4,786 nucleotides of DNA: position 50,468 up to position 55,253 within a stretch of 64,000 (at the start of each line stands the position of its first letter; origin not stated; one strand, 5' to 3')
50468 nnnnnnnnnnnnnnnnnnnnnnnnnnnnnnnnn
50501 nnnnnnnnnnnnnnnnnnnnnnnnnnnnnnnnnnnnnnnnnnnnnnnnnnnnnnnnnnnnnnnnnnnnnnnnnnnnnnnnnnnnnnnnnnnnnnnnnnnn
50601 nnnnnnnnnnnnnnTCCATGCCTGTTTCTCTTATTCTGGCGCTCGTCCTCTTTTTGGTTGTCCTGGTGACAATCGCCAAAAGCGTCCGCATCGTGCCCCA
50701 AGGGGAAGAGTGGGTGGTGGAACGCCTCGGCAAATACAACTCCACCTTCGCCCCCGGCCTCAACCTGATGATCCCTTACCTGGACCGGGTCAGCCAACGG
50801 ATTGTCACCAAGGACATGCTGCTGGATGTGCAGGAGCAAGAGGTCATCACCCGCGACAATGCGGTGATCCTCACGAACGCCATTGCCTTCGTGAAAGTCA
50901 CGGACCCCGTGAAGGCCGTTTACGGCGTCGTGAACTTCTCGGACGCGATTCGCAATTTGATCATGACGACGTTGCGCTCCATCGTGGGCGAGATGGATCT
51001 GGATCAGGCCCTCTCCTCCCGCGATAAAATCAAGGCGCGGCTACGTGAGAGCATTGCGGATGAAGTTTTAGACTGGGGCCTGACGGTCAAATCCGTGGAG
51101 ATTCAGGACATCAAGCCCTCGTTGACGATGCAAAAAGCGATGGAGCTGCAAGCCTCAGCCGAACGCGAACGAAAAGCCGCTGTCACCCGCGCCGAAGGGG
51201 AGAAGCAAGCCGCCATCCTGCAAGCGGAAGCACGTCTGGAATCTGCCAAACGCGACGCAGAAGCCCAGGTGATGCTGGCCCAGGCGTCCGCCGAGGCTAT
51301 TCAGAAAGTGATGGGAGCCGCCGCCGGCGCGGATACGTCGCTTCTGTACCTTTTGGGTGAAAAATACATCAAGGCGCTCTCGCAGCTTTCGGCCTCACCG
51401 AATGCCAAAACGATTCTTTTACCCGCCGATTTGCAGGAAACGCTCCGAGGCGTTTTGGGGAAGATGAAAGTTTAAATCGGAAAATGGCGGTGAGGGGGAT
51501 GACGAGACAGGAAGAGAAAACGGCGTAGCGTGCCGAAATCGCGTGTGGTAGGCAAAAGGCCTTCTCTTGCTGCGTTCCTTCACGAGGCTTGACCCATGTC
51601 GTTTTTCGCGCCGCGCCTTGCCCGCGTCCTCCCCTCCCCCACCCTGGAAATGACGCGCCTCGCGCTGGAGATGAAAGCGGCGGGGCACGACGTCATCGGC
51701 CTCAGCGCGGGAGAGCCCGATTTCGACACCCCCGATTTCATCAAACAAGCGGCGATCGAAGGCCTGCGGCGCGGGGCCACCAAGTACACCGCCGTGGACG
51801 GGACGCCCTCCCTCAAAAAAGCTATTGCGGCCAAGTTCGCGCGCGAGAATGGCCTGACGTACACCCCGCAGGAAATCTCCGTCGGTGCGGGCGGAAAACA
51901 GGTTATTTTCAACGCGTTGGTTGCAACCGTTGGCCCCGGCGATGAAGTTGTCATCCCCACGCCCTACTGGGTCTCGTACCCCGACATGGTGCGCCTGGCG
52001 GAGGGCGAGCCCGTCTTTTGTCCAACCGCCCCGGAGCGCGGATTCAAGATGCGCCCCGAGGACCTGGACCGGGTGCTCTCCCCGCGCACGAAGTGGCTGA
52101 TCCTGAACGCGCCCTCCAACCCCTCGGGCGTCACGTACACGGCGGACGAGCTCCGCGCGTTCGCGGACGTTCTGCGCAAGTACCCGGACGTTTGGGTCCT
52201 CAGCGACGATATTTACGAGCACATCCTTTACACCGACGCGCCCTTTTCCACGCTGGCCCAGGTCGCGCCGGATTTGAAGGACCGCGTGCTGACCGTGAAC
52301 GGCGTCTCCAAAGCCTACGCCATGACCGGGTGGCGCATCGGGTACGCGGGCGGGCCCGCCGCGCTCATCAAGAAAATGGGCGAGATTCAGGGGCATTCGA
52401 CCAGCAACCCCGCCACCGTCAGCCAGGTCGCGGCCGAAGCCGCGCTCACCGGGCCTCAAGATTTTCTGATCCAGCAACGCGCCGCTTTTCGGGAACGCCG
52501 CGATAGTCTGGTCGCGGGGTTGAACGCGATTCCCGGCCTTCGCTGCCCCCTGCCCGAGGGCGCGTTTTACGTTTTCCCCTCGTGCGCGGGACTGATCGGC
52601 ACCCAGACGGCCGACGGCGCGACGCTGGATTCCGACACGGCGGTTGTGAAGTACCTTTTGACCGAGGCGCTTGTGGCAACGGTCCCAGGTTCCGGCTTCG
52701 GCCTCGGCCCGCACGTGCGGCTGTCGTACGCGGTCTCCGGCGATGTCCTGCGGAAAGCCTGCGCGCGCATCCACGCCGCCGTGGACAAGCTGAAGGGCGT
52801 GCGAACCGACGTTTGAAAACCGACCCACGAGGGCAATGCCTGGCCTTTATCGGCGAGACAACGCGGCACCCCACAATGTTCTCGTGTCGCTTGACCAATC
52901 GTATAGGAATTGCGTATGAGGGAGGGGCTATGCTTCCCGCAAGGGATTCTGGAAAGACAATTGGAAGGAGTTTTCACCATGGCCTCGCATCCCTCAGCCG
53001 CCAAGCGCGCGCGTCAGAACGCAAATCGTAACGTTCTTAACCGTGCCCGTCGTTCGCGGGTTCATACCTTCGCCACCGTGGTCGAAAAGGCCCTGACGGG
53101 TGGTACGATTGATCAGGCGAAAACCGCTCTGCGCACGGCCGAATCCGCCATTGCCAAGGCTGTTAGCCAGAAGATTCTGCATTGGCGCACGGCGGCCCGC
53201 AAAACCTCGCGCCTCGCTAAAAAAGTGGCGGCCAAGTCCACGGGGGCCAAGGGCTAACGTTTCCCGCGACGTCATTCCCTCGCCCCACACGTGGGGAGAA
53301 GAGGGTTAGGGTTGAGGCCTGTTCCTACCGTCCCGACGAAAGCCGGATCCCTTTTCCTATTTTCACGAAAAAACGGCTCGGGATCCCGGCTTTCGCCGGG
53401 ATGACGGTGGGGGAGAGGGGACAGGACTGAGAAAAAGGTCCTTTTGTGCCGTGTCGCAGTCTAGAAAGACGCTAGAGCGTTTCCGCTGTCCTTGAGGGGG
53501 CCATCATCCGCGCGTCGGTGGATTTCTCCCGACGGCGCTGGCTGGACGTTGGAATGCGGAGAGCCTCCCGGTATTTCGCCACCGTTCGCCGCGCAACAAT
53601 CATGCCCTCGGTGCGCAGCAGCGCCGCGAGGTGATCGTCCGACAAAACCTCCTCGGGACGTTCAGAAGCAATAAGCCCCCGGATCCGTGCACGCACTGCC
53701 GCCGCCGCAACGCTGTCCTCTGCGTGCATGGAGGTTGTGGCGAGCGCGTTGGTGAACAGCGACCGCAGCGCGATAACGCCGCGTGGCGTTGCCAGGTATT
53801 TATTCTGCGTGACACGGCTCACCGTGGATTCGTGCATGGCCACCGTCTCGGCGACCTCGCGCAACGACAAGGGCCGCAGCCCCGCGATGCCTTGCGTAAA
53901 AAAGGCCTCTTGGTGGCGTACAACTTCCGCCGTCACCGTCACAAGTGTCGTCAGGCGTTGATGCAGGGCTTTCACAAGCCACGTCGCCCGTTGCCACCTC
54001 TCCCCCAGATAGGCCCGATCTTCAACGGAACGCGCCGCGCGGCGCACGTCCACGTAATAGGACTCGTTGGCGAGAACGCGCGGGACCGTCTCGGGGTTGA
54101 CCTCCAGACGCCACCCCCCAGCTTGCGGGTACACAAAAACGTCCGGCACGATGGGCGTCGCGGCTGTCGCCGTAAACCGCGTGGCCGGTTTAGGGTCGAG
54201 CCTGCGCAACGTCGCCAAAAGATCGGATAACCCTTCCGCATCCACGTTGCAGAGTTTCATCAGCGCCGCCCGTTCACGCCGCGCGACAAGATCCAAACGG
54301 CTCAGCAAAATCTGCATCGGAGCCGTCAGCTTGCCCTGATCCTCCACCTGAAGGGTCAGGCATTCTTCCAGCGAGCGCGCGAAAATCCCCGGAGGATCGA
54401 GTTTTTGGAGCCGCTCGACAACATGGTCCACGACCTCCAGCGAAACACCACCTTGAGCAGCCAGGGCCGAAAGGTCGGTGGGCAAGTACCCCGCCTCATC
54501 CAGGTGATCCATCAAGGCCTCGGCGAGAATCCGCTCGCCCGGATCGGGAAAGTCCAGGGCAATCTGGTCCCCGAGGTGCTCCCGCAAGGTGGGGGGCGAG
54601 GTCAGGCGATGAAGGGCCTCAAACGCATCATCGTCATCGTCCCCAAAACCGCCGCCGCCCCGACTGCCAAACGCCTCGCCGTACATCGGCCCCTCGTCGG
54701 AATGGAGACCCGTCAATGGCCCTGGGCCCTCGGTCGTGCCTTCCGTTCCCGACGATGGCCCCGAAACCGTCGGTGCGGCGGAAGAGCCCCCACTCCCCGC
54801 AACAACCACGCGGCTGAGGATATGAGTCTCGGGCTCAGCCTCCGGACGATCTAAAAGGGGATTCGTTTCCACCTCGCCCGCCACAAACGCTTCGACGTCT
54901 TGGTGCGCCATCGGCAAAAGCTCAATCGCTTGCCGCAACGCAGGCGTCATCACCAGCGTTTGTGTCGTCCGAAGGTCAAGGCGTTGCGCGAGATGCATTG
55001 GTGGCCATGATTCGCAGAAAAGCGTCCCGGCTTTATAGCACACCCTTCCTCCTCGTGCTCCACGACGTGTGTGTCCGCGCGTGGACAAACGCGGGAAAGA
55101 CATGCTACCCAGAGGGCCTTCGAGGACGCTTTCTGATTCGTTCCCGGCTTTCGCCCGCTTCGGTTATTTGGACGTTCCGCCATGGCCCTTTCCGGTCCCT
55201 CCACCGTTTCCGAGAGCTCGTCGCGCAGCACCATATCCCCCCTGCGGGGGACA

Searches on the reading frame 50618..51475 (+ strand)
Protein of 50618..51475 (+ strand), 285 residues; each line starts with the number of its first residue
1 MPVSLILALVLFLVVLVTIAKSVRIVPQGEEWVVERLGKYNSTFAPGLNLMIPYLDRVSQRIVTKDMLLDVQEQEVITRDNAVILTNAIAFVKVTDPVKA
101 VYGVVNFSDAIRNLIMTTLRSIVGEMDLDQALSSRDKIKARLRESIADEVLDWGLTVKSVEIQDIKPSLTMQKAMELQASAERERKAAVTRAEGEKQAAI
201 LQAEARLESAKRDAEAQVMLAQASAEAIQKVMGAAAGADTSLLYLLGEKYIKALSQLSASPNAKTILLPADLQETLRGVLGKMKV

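Call 43: search_protein_families(library=pfam, proteins=[window:50618-51475:+], max_evalue=0.001)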
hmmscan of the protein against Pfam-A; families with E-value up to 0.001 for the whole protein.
window:50618-51475:+ (285 aa): 1 family
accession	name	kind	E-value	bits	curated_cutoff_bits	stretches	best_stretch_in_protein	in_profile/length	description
PF01145.31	Band_7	-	2.1e-35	122.8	23.6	1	25-196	2-176/176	SPFH domain / Band 7 family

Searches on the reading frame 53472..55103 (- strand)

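Call 92: search_protein_families(library=pfam, proteins=[window:53472-55103:-], max_evalue=0.00001)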
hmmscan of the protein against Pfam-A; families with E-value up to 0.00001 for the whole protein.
window:53472-55103:- (543 aa): 3 families
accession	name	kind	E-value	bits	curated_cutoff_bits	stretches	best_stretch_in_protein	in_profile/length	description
PF04552.19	Sigma54_DBD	-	2.6e-56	190.2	22.8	1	364-525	2-160/160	Sigma-54, DNA binding domain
PF04963.19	Sigma54_CBD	-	2.1e-48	165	22.9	1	166-349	5-185/185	Sigma-54 factor, core binding domain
PF00309.25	Sigma54_AID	-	3.5e-13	49.6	23.8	1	41-85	1-45/46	Sigma-54 factor, Activator interacting domain (AID)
